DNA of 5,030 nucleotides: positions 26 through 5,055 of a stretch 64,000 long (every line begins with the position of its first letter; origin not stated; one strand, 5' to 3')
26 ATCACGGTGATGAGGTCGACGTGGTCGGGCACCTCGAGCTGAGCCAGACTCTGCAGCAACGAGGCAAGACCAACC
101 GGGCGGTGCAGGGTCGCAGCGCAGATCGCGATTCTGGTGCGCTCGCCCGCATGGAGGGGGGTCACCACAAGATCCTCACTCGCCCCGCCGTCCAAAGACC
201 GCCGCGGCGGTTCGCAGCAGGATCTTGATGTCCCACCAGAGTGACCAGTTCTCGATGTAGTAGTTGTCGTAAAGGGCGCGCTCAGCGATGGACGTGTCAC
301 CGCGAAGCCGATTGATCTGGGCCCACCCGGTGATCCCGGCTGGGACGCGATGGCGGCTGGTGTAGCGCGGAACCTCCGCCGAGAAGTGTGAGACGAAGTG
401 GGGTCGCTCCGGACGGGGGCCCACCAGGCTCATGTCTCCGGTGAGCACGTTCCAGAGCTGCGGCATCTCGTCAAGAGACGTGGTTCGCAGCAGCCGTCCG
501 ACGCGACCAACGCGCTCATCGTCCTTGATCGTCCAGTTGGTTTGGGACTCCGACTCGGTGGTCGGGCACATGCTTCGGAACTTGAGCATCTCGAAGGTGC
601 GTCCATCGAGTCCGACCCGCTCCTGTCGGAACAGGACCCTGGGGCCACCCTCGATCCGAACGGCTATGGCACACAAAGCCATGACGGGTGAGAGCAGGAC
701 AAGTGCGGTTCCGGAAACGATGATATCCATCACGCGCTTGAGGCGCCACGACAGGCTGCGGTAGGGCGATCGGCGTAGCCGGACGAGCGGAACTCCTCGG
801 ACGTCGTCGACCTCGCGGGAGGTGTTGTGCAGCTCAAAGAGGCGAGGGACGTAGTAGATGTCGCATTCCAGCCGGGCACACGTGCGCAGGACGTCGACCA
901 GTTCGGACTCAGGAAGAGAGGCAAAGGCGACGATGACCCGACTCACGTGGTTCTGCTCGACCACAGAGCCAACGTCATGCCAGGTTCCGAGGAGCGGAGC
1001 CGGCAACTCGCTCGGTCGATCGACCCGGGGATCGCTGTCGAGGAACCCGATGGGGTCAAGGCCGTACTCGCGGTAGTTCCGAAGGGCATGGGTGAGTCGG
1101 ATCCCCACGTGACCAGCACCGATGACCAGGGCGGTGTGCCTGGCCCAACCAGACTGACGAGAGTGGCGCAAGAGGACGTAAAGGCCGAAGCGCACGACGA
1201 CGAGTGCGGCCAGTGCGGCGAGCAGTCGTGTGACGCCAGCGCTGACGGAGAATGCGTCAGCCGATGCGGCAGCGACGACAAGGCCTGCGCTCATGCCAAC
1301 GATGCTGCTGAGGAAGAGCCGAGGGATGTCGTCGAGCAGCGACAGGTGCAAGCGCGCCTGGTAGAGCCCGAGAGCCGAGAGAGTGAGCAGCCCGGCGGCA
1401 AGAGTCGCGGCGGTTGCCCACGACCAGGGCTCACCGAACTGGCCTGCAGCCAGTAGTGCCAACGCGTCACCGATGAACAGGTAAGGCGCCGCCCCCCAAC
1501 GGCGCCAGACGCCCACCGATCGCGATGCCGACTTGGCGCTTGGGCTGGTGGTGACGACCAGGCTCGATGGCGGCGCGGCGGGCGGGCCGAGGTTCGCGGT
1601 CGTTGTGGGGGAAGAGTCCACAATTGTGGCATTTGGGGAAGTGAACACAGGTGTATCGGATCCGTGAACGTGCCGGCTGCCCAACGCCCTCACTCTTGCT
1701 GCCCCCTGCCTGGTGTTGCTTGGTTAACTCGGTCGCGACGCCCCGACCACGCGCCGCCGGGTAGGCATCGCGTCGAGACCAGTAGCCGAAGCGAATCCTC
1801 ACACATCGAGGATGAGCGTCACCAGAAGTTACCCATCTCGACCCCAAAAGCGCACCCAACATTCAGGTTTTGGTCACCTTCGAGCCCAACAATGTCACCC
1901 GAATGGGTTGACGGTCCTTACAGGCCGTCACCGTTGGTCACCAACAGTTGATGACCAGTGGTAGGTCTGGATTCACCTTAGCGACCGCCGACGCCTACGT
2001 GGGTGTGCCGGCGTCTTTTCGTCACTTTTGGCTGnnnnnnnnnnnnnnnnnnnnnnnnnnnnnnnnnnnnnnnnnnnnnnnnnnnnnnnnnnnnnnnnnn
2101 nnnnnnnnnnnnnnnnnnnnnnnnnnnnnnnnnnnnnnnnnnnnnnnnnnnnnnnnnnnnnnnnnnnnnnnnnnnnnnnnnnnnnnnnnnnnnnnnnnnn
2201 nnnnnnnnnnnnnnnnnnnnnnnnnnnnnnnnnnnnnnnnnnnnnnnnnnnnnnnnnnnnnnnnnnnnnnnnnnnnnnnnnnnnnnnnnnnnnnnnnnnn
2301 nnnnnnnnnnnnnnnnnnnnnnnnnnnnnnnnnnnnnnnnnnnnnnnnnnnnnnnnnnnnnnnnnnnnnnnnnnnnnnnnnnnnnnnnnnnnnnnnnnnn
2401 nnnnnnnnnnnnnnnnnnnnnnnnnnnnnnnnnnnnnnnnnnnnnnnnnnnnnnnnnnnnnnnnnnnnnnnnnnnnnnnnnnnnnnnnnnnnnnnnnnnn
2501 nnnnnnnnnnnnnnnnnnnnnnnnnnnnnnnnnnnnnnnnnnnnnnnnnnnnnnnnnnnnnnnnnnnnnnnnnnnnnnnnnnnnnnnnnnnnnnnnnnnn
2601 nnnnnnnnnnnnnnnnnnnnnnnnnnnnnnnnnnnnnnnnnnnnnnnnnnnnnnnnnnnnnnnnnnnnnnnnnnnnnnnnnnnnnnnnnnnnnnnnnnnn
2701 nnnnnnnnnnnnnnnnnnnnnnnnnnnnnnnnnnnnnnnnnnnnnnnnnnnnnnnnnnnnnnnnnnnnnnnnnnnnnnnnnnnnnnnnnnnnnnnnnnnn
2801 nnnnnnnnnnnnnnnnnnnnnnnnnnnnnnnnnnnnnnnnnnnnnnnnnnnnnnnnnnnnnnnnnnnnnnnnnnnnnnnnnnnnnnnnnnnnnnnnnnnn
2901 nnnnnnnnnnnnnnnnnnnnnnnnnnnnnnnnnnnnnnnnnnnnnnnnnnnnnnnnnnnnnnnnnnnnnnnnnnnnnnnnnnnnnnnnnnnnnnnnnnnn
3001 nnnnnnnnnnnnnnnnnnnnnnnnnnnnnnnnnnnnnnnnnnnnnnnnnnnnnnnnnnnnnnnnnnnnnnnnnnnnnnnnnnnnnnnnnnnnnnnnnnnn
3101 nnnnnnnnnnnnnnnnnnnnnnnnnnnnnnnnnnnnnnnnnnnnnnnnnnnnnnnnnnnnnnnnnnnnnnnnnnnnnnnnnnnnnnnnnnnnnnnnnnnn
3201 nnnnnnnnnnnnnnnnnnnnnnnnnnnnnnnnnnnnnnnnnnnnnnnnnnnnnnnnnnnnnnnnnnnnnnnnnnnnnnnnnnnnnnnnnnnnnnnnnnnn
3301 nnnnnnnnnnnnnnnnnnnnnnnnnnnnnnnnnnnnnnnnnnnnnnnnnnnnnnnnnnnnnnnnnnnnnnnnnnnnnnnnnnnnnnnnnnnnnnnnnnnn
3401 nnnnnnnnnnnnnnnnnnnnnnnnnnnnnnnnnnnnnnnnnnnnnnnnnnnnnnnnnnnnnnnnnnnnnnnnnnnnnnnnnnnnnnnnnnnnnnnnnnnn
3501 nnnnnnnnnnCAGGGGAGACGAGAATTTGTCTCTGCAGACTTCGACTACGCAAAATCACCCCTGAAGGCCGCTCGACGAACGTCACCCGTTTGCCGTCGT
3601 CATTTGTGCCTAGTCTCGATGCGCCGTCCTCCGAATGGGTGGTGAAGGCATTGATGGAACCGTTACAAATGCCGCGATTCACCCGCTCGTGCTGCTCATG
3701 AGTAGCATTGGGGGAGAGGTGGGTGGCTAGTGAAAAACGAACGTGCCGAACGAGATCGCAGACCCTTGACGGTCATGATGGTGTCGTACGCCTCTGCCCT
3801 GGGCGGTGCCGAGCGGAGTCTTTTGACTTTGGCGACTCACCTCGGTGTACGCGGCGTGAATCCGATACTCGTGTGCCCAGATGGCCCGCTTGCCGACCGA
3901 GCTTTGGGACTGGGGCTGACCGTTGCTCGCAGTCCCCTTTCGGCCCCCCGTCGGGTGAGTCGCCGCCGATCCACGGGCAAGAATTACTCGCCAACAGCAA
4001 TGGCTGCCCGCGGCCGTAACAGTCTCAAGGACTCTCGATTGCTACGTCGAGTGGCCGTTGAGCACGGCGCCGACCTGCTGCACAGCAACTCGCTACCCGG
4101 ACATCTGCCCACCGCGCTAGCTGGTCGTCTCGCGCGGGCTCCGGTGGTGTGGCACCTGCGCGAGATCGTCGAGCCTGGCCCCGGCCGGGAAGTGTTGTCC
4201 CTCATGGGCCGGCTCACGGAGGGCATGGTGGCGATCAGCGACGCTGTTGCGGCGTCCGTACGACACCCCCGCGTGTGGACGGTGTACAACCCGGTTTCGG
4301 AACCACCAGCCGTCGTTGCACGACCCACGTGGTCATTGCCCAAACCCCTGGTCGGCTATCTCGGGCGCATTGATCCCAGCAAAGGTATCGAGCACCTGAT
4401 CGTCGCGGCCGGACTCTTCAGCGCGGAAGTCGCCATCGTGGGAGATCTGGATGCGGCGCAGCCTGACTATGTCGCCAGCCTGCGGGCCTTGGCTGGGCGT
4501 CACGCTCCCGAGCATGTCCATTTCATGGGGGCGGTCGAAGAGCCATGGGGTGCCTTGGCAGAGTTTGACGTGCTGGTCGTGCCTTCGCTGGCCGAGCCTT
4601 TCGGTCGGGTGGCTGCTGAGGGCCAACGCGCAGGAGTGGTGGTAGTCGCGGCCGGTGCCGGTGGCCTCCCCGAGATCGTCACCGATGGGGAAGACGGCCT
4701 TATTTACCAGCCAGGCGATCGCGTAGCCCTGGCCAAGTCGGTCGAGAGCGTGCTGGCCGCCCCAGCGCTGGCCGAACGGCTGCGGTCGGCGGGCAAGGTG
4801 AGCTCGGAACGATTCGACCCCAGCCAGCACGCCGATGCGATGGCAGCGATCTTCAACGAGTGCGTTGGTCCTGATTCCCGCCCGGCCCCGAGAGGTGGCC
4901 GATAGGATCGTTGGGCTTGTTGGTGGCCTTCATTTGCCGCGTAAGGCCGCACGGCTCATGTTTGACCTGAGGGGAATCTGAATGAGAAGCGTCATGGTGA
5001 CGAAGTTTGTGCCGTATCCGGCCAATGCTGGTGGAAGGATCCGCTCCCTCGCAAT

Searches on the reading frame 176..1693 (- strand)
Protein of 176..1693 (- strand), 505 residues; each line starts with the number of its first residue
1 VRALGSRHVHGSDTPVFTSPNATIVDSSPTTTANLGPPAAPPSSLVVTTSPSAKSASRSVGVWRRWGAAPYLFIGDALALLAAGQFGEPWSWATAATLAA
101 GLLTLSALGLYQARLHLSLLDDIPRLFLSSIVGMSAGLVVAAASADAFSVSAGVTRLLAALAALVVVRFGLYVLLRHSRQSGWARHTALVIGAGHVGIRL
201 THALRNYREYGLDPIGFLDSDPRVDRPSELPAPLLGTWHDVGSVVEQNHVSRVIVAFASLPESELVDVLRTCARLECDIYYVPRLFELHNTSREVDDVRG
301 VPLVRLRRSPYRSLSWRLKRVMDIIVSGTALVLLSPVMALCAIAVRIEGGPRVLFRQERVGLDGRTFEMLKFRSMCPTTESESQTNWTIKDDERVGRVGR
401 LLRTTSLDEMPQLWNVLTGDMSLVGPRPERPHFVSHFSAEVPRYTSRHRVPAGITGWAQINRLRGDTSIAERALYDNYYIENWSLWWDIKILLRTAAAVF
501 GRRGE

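Call 66: search_protein_families(library=pfam, proteins=[window:176-1693:-], max_evalue=0.0001)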
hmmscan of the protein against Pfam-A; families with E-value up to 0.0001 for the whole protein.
window:176-1693:- (505 aa): 2 families
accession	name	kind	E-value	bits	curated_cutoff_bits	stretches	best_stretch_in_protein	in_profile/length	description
PF02397.22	Bac_transf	-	7.6e-69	231.3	27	1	319-500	1-178/179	Bacterial sugar transferase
PF13727.12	CoA_binding_3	-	2.1e-15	57.6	25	1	107-283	2-175/175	CoA-binding domain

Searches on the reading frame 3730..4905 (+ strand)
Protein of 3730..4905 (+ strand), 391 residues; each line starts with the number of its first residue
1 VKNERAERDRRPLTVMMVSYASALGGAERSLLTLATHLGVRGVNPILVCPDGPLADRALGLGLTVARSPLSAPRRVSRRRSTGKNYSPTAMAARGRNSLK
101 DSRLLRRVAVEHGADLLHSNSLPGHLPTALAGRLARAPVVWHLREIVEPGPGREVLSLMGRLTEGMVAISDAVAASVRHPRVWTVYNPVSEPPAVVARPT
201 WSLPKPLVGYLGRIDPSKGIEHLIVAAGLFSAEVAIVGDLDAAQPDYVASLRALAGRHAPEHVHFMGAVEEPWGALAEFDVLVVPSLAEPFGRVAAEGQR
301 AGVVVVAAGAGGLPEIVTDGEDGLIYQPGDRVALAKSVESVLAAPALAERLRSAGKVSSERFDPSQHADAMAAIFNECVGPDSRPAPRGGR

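Call 66: search_protein_families(library=pfam, proteins=[window:3730-4905:+], max_evalue=0.0001)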
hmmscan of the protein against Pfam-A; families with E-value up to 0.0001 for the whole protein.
window:3730-4905:+ (391 aa): 4 families
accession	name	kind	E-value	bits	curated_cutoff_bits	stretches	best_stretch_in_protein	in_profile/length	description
PF00534.26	Glycos_transf_1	-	2.6e-25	89.4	26.4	1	204-356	14-170/172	Glycosyl transferases group 1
PF13692.12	Glyco_trans_1_4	-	2.2e-23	83.5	27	1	206-342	2-140/142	Glycosyl transferases group 1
PF13439.12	Glyco_transf_4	-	1.5e-11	45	28.5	1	25-189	2-166/170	Glycosyltransferase Family 4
PF13579.12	Glyco_trans_4_4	-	1.1e-07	32.8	29.7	1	25-150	1-108/158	Glycosyl transferase 4-like domain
